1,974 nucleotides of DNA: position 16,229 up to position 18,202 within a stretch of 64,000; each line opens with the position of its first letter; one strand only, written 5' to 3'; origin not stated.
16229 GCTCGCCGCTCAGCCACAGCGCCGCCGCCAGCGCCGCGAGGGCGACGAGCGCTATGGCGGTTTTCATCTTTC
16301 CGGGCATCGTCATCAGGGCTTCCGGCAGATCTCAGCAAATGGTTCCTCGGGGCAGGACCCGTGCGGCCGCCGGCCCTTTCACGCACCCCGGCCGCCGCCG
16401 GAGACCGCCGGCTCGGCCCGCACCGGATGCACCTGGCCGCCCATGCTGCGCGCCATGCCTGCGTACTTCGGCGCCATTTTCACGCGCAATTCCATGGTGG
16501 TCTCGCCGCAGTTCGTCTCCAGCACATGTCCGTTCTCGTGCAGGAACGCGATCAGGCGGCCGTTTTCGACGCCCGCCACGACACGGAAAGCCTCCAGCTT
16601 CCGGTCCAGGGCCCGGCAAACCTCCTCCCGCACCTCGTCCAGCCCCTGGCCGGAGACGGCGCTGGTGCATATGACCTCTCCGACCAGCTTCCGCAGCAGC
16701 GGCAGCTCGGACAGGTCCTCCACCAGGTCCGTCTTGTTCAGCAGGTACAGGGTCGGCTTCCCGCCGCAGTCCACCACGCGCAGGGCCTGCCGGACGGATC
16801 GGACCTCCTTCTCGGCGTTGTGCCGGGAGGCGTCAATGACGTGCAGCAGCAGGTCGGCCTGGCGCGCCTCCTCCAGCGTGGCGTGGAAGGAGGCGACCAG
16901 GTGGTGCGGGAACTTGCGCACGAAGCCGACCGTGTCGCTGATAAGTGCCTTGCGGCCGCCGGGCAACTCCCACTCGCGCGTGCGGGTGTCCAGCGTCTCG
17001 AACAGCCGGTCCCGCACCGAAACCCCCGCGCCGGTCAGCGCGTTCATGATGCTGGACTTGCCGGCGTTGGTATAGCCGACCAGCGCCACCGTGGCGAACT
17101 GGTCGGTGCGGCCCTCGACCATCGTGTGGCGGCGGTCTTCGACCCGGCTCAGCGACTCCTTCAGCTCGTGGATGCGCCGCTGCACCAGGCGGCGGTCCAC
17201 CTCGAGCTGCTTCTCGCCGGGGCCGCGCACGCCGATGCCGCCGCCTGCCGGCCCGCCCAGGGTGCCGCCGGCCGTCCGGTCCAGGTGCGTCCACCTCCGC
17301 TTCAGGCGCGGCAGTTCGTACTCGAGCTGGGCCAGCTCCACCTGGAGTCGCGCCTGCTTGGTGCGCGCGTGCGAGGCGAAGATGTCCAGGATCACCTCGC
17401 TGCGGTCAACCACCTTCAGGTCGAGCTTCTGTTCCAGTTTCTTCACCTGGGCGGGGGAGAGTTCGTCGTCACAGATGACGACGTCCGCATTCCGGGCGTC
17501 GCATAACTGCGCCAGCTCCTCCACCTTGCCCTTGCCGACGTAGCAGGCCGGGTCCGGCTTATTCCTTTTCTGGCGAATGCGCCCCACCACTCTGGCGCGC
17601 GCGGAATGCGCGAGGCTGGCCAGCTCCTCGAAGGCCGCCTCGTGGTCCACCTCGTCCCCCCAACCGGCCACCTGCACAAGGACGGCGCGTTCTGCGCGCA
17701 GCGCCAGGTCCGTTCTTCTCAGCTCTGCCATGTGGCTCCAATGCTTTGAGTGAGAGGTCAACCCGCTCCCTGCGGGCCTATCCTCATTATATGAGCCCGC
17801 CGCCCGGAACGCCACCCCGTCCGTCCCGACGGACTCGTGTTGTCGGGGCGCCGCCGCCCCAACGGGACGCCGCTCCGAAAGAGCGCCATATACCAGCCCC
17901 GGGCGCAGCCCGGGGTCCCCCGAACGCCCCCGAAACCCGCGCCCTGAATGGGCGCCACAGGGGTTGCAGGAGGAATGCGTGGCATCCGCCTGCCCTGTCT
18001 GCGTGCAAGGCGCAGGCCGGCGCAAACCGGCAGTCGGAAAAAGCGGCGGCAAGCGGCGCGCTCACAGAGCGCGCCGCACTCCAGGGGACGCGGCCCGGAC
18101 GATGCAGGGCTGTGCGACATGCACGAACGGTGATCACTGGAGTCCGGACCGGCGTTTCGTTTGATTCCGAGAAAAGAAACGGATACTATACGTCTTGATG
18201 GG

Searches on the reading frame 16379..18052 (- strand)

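Call 72: search_protein_families(library=pfam, proteins=[window:16379-18052:-], max_evalue=0.0001)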
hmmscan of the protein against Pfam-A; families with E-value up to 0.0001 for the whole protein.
window:16379-18052:- (557 aa): 6 families
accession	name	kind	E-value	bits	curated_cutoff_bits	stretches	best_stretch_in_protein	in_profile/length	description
PF13167.11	GTP-bdg_N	-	3.2e-33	114.6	25.4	1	139-226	2-89/89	GTP-binding GTPase N-terminal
PF16360.10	GTP-bdg_M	-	1.5e-29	102.8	29.5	1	228-315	1-79/79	GTP-binding GTPase Middle Region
PF01926.29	MMR_HSR1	-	7.7e-21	74.8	21.9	1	321-440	1-113/113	50S ribosome-binding GTPase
PF02421.24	FeoB_N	-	1.3e-08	35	27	1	321-477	2-155/156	Ferrous iron transport protein B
PF00350.29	Dynamin_N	-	1.4e-05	25.7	27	0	322-349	1-28/168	Dynamin family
PF19275.4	HflX_C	-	5.5e-05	23.6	26.4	0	459-539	11-93/102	HflX C-terminal domain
